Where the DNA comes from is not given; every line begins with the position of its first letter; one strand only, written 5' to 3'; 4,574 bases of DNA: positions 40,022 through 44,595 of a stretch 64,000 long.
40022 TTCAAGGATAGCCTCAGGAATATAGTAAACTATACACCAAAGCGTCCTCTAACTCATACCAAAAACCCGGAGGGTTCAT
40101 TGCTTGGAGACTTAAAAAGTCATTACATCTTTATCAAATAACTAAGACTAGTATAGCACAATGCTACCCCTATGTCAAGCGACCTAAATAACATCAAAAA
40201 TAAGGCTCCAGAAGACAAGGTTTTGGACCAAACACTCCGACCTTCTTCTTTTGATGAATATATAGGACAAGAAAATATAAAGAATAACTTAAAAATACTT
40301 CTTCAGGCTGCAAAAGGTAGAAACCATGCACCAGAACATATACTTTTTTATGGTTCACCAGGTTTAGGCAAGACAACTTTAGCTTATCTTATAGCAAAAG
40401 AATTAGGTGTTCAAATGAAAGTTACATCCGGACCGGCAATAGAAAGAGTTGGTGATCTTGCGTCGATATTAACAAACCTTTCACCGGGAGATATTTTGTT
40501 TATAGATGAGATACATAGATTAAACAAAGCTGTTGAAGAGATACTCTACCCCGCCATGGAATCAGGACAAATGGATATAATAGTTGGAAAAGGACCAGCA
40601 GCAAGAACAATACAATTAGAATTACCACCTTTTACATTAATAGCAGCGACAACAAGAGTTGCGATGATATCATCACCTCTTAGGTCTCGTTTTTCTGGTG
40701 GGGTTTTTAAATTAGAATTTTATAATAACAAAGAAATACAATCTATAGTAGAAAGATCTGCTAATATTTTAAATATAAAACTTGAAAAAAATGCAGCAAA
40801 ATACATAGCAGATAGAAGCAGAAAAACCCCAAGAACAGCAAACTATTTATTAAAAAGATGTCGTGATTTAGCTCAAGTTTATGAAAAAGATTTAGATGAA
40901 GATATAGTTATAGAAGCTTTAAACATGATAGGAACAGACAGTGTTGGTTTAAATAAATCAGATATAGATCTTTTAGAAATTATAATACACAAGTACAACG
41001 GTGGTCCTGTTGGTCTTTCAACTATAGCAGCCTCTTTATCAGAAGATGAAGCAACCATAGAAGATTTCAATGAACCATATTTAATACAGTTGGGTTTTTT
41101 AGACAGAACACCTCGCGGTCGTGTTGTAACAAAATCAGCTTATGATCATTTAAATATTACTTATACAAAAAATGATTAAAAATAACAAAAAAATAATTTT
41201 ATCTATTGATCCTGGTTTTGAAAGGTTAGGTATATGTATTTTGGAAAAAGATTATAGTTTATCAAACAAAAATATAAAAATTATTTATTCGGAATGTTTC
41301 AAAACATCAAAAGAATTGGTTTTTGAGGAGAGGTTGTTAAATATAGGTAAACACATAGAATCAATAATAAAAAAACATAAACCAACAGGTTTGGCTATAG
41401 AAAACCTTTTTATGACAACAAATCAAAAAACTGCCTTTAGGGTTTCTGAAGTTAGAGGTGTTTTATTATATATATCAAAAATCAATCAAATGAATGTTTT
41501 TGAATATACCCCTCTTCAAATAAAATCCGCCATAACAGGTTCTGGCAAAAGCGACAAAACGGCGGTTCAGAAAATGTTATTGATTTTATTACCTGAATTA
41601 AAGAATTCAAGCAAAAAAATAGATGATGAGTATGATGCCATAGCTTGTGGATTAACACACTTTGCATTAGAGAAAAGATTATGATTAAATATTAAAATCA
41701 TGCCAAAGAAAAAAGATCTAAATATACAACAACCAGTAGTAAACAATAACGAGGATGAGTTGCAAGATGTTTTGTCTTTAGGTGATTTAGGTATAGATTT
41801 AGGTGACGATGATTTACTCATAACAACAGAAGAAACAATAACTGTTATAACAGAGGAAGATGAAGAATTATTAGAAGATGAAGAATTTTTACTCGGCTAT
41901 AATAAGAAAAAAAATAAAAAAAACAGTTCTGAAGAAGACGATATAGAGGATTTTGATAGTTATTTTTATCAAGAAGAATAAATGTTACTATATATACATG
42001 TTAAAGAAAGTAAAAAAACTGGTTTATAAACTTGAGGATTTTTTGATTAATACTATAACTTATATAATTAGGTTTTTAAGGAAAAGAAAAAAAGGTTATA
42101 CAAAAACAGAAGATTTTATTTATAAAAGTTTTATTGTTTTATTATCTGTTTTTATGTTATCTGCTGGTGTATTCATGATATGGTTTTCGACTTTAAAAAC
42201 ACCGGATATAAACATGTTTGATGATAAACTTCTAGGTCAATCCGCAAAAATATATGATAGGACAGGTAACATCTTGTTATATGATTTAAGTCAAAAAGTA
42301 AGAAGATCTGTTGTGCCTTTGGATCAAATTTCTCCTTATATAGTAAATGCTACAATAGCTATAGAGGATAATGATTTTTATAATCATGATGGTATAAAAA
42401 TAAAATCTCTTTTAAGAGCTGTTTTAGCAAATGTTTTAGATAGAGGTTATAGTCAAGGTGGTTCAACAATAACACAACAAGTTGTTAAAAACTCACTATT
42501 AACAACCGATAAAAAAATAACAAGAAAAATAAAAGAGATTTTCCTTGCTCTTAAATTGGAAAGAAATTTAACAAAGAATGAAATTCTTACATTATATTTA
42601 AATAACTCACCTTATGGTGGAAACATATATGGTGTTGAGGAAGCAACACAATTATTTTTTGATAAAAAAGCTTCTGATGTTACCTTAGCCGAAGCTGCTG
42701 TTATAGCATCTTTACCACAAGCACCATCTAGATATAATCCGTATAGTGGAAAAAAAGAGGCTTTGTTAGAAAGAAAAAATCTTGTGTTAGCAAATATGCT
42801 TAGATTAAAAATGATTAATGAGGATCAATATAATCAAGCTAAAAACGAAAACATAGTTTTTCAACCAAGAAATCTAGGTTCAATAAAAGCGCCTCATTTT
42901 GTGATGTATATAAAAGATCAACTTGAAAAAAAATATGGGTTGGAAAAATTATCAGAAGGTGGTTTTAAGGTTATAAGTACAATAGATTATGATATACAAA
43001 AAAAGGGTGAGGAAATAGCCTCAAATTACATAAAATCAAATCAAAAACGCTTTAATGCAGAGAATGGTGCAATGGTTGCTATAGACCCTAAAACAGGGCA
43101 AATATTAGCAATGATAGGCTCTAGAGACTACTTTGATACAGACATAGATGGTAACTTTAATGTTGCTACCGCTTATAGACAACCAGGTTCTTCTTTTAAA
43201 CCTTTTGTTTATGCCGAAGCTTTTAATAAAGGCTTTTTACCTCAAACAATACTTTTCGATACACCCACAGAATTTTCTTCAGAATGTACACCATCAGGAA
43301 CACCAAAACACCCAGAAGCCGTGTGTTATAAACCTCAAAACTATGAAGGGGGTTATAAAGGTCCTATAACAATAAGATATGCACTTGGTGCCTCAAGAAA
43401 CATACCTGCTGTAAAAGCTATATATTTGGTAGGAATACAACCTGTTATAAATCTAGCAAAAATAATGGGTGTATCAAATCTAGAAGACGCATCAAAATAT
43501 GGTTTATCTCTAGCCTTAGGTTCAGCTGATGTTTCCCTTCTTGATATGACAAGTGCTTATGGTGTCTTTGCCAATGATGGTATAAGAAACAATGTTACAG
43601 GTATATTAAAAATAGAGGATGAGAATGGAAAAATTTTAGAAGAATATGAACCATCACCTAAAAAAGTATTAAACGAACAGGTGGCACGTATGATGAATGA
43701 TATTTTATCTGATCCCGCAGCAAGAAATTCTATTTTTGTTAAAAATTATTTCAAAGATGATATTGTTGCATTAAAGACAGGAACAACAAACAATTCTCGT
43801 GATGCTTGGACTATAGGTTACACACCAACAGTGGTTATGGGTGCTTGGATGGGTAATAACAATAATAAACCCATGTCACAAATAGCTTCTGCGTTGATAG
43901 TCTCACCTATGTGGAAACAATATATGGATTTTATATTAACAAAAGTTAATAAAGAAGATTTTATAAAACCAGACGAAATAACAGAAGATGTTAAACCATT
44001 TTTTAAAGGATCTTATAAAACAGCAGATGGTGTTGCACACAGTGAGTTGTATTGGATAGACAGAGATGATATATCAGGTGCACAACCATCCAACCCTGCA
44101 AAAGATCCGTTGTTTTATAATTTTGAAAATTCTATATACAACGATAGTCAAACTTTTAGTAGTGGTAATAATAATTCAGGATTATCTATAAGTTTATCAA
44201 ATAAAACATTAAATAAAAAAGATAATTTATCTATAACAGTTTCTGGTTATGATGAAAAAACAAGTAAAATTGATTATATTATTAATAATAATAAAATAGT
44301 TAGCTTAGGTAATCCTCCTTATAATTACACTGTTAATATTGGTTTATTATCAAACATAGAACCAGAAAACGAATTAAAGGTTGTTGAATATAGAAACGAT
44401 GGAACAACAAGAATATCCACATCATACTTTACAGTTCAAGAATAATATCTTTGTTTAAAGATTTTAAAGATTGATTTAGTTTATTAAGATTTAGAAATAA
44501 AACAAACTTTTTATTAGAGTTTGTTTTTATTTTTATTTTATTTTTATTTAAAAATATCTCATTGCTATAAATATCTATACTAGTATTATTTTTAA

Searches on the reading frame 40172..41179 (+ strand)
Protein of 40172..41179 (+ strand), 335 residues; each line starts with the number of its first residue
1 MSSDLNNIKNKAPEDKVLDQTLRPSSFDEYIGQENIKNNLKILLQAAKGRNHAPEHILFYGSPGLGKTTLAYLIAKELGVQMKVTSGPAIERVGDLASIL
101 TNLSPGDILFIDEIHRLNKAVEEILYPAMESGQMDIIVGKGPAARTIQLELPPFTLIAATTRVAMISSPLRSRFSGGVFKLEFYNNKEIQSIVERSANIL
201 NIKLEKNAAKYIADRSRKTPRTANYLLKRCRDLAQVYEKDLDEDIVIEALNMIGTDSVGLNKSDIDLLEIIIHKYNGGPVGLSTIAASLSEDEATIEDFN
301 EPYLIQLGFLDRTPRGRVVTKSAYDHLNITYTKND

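Call 8: search_protein_families(library=pfam, proteins=[window:40172-41179:+], max_evalue=0.01)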
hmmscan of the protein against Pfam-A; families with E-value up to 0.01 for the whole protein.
window:40172-41179:+ (335 aa): 17 families
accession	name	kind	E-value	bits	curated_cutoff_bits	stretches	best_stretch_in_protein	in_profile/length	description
PF05496.18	RuvB_N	-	3.2e-72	241.9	27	1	22-175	1-154/159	Holliday junction DNA helicase RuvB P-loop domain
PF05491.19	RuvB_C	-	1.7e-24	86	24.7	1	258-328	2-72/72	RuvB C-terminal winged helix domain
PF17864.7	AAA_lid_4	-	5.7e-21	74.5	27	1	184-256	1-74/74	RuvB AAA lid domain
PF00004.35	AAA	-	1.2e-19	71.5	21.2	1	57-175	1-124/131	ATPase family associated with various cellular activities (AAA)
PF07728.20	AAA_5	-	1.9e-09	38.1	22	1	56-174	1-139/139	AAA domain (dynein-related subfamily)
PF06068.19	TIP49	-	8.8e-07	28.8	23.8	1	28-85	24-81/347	TIP49 P-loop domain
PF01078.27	Mg_chelatase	-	1.6e-05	24.8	20.3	0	28-75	3-43/207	Magnesium chelatase, subunit ChlI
PF13173.12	AAA_14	-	7.7e-05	23.1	27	1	57-138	5-95/129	AAA domain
PF13191.12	AAA_16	-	0.00048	21.1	32.6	0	41-92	10-63/167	AAA ATPase domain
PF00493.29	MCM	-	0.00053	19.6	23.3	0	7-136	4-152/224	MCM P-loop domain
PF02367.23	TsaE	-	0.00079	19.8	26.6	1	51-86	18-53/128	Threonylcarbamoyl adenosine biosynthesis protein TsaE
PF00910.28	RNA_helicase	-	0.00082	20.3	21.5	1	57-120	1-64/105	RNA helicase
PF07726.17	AAA_3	-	0.0018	18.6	27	0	56-83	1-28/131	ATPase family associated with various cellular activities (AAA)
PF07724.20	AAA_2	-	0.0024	18.4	27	0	104-135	74-105/166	AAA domain (Cdc48 subfamily)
PF00158.32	Sigma54_activat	-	0.0025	17.9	20.2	0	105-140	93-128/168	Sigma-54 interaction domain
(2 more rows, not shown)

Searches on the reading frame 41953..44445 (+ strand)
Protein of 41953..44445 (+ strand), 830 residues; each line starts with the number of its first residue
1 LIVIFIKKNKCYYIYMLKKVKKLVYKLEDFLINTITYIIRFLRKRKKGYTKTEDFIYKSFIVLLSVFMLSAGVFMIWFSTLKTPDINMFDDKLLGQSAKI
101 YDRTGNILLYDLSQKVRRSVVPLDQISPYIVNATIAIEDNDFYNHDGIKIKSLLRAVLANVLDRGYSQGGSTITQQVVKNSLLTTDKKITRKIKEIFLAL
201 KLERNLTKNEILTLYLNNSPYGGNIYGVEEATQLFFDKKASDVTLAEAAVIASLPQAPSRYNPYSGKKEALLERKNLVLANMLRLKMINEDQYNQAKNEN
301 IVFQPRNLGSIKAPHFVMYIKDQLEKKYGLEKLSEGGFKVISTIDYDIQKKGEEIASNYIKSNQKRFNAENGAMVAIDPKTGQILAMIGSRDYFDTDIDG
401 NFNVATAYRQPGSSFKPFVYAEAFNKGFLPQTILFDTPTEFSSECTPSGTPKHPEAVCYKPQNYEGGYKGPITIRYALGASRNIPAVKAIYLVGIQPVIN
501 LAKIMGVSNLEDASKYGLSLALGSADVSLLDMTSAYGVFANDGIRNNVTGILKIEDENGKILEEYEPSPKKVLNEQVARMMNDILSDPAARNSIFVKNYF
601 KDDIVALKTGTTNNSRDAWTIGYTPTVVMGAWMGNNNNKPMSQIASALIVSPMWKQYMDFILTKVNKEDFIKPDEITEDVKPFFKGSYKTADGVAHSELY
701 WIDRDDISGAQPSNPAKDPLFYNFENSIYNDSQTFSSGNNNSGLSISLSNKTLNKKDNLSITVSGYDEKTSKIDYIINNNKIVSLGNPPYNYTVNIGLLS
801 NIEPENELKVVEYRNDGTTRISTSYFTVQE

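Call 8: search_protein_families(library=pfam, proteins=[window:41953-44445:+], max_evalue=0.01)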
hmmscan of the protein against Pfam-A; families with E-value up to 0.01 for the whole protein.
window:41953-44445:+ (830 aa): 3 families
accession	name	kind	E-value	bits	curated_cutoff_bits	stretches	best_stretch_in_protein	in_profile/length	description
PF00912.28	Transgly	-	4.2e-61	205.9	27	1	111-282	7-177/178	Transglycosylase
PF00905.27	Transpeptidase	-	2.2e-21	76.8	22.1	1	372-639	1-283/299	Penicillin binding protein transpeptidase domain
PF17957.7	Big_7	-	0.0096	17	24.1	0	749-797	10-59/70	Bacterial Ig domain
